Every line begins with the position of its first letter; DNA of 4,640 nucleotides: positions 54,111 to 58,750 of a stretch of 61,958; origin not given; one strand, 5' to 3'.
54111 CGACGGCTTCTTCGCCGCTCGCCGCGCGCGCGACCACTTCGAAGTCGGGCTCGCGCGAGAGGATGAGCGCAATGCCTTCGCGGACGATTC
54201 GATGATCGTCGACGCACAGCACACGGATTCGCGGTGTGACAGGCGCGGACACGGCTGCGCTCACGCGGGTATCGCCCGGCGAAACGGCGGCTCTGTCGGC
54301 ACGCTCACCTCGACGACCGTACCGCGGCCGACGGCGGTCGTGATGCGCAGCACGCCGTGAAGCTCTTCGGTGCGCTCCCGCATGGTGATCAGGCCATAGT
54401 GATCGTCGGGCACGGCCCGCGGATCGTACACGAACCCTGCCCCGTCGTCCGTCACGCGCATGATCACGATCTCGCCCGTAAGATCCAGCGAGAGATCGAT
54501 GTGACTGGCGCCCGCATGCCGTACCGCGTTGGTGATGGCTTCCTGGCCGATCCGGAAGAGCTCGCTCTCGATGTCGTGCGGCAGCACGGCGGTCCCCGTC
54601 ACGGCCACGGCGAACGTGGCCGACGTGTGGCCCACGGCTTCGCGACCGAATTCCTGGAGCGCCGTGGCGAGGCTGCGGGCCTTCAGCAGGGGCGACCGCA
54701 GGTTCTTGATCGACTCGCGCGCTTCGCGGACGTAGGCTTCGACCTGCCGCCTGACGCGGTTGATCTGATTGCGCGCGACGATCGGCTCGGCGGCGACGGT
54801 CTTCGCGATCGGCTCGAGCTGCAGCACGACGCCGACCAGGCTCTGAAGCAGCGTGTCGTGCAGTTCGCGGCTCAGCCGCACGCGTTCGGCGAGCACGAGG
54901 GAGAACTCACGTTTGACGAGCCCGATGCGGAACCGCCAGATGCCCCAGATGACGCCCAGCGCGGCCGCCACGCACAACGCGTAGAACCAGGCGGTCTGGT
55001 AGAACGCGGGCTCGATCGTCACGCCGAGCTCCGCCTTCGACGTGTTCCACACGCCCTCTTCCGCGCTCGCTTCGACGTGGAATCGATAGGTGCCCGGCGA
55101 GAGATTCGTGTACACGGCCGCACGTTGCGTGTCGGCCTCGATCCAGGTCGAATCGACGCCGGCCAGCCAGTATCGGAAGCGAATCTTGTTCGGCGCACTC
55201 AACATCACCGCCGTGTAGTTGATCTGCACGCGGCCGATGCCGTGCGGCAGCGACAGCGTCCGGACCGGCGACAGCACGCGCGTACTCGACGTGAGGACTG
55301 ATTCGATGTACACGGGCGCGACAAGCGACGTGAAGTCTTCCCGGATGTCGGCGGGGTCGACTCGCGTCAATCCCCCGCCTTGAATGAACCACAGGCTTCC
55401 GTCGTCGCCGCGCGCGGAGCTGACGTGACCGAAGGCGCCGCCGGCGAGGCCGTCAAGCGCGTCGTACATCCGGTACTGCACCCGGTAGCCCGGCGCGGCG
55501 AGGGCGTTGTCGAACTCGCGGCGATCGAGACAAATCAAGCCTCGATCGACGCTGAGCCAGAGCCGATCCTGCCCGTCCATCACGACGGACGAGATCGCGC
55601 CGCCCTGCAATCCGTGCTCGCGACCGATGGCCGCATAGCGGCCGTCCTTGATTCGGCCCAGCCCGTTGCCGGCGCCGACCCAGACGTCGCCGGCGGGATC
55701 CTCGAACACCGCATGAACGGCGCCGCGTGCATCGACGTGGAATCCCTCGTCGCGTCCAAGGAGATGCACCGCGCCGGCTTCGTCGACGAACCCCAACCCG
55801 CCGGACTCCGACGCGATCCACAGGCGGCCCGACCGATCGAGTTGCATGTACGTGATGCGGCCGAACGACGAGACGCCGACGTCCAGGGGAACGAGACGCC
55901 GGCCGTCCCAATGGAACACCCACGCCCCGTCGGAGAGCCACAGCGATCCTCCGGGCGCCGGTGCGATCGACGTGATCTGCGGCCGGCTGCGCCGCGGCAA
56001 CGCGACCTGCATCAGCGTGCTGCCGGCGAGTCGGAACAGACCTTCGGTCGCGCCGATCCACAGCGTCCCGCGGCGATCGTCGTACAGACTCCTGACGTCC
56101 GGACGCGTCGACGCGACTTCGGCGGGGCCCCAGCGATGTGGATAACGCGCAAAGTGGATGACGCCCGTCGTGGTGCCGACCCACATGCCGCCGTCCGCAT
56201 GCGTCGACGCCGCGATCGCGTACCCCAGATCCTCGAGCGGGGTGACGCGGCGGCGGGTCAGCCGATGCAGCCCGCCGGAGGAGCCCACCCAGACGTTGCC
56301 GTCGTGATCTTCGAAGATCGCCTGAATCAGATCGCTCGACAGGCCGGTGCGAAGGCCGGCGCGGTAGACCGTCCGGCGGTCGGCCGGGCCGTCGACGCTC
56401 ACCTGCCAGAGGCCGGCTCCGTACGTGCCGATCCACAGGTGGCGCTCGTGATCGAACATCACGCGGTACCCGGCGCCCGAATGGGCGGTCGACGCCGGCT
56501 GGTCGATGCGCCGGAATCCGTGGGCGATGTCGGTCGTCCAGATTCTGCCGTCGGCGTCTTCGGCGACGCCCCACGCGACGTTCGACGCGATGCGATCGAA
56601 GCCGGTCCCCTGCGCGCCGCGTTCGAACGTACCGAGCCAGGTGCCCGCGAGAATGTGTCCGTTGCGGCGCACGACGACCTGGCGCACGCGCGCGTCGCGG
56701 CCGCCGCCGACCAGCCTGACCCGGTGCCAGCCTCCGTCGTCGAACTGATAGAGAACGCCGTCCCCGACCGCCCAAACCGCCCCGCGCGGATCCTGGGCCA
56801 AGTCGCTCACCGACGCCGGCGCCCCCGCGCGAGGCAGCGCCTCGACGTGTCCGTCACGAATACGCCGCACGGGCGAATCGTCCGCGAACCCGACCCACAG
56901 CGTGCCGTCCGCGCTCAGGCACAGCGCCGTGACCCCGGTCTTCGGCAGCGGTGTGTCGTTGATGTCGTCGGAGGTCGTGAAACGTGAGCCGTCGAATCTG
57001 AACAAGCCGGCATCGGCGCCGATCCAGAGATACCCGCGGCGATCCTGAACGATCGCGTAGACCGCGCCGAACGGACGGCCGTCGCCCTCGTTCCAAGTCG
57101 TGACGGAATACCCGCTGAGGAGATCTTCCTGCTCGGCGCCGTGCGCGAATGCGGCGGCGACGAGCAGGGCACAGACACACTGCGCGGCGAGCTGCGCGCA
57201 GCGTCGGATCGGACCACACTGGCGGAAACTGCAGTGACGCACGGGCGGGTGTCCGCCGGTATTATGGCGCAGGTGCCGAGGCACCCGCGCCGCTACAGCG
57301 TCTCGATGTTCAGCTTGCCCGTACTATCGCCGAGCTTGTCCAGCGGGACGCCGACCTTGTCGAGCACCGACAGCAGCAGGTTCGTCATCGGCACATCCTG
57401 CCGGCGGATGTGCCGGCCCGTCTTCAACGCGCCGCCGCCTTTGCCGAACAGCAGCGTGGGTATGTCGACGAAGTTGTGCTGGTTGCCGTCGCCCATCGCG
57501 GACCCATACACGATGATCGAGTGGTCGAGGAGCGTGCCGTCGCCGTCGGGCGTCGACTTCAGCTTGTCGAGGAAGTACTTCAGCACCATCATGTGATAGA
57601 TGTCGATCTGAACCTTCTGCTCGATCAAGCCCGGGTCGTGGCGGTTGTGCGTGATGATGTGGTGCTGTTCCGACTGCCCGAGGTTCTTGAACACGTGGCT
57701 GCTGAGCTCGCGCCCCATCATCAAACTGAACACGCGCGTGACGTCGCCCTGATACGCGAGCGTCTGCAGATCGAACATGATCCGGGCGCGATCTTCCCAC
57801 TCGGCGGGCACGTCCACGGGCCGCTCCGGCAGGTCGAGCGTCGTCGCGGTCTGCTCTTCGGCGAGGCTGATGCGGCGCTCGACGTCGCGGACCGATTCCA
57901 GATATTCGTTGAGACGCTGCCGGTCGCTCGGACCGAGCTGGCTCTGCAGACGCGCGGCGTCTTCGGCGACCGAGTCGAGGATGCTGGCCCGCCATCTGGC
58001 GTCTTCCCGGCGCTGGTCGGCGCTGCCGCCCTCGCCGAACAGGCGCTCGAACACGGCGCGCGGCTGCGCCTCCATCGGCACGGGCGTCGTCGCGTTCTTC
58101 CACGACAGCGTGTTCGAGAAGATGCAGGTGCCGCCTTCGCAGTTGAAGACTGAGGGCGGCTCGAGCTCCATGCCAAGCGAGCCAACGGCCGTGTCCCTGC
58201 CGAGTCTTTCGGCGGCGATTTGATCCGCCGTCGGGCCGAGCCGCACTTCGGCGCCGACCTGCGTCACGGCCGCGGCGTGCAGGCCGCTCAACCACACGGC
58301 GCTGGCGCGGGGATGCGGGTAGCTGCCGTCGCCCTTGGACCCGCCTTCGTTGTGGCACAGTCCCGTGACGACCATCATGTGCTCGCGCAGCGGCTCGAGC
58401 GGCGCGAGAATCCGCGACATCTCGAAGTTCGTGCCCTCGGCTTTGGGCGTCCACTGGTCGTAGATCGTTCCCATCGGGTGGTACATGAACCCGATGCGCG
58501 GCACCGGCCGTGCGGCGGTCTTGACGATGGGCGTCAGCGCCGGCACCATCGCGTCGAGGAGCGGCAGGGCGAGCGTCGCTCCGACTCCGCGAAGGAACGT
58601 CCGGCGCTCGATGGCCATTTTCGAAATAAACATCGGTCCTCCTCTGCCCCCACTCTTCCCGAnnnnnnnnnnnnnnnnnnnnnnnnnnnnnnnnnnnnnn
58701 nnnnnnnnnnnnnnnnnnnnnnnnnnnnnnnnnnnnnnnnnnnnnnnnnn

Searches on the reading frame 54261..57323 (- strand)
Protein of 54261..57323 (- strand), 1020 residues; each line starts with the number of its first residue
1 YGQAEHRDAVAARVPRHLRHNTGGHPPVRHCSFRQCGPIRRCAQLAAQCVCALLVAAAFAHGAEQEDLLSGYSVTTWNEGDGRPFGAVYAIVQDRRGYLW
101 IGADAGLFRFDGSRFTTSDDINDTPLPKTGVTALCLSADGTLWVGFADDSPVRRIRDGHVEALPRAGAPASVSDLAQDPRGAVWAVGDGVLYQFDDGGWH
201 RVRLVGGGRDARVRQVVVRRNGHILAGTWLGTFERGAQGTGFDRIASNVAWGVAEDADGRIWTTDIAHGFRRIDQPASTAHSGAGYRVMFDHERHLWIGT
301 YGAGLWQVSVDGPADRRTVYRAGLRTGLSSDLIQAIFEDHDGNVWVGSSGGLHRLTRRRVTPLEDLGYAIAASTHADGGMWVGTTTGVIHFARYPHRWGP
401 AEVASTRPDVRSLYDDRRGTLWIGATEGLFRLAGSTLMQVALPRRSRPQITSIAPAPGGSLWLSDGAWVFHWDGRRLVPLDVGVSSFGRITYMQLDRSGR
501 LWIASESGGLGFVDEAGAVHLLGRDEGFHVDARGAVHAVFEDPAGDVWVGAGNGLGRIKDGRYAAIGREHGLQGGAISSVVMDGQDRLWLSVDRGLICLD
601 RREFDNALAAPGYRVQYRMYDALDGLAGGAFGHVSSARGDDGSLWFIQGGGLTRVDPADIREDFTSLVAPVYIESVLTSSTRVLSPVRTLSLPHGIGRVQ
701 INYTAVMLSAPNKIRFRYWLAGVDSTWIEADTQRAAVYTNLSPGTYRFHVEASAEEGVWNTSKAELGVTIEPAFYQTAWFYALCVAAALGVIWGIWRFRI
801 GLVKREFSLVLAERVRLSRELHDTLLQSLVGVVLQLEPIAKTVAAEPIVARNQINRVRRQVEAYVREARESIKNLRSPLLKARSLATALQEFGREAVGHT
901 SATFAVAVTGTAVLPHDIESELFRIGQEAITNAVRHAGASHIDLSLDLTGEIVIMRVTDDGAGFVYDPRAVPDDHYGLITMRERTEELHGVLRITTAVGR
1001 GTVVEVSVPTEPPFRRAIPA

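Call 90: search_protein_families(library=pfam, proteins=[window:54261-57323:-], max_evalue=0.00001)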
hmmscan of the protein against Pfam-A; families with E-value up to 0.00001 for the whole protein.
window:54261-57323:- (1020 aa): 4 families
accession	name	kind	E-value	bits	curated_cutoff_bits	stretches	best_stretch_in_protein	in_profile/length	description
PF07494.17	Reg_prop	-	3.6e-37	122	20.4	0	327-350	1-24/24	Two component regulator propeller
PF07495.19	Y_Y_Y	-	5.3e-16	58.7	26.6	1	710-770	4-64/65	Y_Y_Y domain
PF07730.19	HisKA_3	-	1.1e-14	55.2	24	1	813-878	1-66/68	Histidine kinase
PF02518.31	HATPase_c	-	2.5e-11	44.5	26.4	1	919-1011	3-110/111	Histidine kinase-, DNA gyrase B-, and HSP90-like ATPase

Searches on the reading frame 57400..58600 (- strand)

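Call 90: search_protein_families(library=pfam, proteins=[window:57400-58600:-], max_evalue=0.00001)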
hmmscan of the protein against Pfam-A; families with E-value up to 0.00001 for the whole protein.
window:57400-58600:- (400 aa): 1 family
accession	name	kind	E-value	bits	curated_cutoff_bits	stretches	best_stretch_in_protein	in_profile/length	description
PF07586.16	HXXSHH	-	6.6e-84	282.5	30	1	35-337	1-303/307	Protein of unknown function (DUF1552)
